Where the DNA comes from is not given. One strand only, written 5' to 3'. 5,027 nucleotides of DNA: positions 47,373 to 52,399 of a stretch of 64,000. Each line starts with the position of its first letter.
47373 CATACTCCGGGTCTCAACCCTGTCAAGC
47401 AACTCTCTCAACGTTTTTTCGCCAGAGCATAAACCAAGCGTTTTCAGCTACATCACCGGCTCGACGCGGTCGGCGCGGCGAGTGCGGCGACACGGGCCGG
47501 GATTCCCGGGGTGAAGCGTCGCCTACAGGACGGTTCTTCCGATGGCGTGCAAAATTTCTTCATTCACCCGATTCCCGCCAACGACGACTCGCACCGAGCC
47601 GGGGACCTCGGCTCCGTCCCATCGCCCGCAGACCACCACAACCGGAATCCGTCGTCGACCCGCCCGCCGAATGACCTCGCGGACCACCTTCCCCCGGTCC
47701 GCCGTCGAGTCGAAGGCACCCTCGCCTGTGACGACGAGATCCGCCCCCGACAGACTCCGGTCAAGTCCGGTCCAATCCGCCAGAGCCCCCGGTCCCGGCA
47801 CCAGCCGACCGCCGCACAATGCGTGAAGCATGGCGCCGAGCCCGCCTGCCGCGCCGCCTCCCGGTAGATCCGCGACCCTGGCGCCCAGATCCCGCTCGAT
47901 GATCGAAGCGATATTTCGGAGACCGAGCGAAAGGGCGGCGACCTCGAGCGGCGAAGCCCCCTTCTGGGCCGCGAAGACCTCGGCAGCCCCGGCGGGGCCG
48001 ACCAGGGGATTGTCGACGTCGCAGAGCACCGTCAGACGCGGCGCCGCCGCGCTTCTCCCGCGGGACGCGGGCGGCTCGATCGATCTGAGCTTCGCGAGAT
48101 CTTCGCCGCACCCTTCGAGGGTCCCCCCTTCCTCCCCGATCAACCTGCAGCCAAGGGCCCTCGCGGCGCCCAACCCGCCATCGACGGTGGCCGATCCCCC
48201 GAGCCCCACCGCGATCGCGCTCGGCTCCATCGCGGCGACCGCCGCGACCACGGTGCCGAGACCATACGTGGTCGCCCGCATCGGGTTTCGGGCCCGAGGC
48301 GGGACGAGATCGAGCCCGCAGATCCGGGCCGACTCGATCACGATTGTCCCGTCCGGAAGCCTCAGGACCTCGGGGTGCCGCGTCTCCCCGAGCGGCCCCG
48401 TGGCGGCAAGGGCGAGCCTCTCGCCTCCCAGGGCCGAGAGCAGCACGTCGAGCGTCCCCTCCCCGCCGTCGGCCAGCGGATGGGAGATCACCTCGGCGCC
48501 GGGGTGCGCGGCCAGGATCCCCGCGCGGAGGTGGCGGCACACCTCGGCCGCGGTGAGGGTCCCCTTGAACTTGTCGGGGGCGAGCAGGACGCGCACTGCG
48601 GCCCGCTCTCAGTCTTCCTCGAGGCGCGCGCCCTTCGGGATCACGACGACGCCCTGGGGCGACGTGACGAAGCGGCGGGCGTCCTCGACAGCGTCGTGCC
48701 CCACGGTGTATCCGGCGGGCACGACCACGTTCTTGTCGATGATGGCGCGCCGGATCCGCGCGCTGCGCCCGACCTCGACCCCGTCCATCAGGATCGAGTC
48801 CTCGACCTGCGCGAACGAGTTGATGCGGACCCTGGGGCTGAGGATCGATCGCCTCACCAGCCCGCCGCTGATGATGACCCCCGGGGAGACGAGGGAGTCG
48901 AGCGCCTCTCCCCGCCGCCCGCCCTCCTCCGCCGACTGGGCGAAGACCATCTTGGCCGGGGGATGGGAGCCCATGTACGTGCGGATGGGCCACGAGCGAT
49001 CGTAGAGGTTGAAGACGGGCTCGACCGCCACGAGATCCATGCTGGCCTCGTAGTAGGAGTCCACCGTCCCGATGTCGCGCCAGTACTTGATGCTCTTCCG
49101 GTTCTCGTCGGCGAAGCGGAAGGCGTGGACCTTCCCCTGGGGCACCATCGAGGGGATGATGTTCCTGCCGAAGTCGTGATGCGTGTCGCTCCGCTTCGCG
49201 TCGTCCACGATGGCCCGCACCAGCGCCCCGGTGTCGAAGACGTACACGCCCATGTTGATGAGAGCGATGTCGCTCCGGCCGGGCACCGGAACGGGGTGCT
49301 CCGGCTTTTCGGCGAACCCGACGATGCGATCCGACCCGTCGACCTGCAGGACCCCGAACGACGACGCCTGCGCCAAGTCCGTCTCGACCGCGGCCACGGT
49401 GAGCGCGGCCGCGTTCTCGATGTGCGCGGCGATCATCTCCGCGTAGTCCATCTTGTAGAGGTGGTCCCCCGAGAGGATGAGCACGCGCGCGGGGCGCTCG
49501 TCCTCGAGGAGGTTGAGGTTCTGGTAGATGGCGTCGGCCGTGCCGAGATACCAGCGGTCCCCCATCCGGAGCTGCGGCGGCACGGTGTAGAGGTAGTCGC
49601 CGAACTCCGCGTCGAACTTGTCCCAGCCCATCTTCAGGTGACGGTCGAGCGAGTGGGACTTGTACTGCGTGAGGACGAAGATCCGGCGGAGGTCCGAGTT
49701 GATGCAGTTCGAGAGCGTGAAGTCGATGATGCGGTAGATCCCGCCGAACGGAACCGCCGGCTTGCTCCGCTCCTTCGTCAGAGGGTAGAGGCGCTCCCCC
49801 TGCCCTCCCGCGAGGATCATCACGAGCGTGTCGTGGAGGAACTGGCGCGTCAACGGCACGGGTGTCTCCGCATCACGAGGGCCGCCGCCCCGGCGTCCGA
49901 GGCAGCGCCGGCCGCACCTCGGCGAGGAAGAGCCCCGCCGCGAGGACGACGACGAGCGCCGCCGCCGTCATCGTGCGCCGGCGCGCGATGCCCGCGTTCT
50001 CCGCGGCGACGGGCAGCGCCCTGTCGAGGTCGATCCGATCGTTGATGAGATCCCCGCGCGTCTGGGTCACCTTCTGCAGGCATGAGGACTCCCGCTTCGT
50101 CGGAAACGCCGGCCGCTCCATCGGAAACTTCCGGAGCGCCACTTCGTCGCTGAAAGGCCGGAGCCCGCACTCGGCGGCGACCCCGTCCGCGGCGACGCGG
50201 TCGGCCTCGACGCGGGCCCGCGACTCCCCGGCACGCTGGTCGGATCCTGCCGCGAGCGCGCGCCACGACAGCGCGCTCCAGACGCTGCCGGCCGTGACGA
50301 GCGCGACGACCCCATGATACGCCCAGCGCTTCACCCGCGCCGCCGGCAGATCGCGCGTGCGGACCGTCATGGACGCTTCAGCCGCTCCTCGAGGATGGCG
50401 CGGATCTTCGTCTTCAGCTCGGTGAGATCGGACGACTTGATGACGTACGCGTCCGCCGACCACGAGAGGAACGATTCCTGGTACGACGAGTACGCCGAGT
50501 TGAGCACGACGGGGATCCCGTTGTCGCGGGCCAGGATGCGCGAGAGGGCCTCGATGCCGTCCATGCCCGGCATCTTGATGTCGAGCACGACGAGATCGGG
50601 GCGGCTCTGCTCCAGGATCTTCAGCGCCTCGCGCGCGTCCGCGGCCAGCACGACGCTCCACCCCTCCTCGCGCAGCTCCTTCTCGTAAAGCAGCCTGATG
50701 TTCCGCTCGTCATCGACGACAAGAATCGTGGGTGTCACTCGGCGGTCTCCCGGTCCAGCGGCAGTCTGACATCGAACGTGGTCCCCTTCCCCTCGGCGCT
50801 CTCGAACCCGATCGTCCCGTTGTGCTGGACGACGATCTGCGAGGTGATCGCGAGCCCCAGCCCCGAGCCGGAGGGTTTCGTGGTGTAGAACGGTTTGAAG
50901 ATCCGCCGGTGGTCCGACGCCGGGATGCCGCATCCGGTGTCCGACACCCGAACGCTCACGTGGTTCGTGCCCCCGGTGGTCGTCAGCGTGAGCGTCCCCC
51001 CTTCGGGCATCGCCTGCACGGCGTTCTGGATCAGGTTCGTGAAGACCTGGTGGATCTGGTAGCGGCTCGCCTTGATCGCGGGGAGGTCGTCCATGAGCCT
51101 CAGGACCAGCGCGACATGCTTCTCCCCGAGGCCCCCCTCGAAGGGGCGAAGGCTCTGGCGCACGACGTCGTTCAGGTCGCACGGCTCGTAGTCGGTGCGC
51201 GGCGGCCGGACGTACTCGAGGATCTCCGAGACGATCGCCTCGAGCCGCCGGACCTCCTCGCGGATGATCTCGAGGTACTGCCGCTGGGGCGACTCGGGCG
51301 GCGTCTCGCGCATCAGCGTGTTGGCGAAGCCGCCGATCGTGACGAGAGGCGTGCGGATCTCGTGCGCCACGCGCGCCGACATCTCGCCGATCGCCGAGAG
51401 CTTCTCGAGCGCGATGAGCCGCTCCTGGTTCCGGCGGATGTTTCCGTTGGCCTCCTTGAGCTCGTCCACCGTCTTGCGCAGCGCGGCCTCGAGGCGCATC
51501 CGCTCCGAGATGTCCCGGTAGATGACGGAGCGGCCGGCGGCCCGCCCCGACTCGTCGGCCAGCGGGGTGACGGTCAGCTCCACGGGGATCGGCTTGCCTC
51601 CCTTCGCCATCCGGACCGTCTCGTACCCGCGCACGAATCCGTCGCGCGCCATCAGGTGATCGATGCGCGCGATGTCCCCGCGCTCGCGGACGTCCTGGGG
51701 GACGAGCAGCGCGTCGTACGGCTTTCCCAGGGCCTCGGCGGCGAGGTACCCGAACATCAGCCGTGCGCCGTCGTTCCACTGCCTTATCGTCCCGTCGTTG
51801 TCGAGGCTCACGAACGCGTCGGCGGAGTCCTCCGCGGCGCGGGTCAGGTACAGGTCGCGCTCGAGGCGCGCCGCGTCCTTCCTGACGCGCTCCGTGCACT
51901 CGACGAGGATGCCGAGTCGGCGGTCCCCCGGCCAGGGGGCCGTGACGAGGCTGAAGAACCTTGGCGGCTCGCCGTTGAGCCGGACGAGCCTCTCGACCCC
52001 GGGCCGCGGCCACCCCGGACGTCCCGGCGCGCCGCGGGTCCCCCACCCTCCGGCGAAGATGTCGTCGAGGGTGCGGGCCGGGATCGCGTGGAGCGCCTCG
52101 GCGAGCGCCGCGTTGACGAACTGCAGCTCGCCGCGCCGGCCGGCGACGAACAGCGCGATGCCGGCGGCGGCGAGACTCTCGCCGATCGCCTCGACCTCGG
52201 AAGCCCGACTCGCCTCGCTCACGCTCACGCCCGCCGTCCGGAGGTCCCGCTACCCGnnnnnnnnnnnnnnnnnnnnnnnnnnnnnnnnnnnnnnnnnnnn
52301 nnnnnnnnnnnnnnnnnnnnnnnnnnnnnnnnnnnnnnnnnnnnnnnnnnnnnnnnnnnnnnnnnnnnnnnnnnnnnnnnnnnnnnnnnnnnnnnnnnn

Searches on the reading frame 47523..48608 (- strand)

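Call 16: search_protein_families(library=pfam, proteins=[window:47523-48608:-], max_evalue=0.0001)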
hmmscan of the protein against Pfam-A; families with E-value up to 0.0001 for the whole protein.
window:47523-48608:- (361 aa): 1 family
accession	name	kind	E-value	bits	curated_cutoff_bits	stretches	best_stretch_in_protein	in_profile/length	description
PF02595.20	Gly_kinase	-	4.2e-105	352.2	23.3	1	7-331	1-325/372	Glycerate kinase family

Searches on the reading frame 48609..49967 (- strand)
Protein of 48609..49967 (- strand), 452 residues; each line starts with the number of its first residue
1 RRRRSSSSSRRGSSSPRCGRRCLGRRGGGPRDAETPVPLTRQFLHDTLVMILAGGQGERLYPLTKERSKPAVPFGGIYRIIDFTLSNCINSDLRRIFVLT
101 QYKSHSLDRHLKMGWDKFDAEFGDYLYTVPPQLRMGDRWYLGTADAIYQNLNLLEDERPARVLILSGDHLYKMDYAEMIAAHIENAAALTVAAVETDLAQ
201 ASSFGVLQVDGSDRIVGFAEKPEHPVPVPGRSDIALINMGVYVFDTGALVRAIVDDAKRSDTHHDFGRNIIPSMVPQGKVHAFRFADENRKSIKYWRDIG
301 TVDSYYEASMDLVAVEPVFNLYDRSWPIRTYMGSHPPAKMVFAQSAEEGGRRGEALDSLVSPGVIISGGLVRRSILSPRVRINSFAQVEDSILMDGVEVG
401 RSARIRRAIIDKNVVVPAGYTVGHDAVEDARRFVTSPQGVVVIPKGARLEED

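Call 16: search_protein_families(library=pfam, proteins=[window:48609-49967:-], max_evalue=0.0001)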
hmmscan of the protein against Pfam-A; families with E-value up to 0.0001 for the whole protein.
window:48609-49967:- (452 aa): 5 families
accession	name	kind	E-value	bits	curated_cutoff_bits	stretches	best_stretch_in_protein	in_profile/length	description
PF00483.29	NTP_transferase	-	7.5e-64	216.1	21.2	1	49-312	2-242/245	Nucleotidyl transferase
PF24894.1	Hexapep_GlmU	-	7.8e-38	129.2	23.3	1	336-443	1-104/104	GlmU-like, C-terminal hexapeptide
PF25247.1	LbH_GLGC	-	1.1e-08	35.5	27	0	398-451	75-132/135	GLGC left-handed parallel beta-helix domain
PF25084.1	LbH_EIF2B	-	2.1e-07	31.4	54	1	365-427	30-92/105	EIF2B subunit epsilon LbH domain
PF12804.13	NTP_transf_3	-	7.2e-05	23.5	27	0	50-194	2-122/160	MobA-like NTP transferase domain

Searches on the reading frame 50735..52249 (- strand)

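Call 16: search_protein_families(library=pfam, proteins=[window:50735-52249:-], max_evalue=0.0001)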
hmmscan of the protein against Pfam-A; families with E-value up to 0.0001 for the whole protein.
window:50735-52249:- (504 aa): 6 families
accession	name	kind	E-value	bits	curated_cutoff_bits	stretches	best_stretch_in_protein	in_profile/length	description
PF02518.31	HATPase_c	-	4.2e-29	101.7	26.4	1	398-499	5-110/111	Histidine kinase-, DNA gyrase B-, and HSP90-like ATPase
PF00512.31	HisKA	-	1.2e-16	61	26.9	1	288-348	3-62/66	His Kinase A (phospho-acceptor) domain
PF08448.16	PAS_4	-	1e-15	58.4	23.1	1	141-250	3-108/110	PAS fold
PF13426.13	PAS_9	-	6.8e-14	52.4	27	1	144-249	2-103/103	PAS domain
PF00989.32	PAS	-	1.5e-12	48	22.6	1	137-247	5-113/113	PAS fold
PF13188.13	PAS_8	-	6.9e-06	26.2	21.8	0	135-178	3-43/65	PAS domain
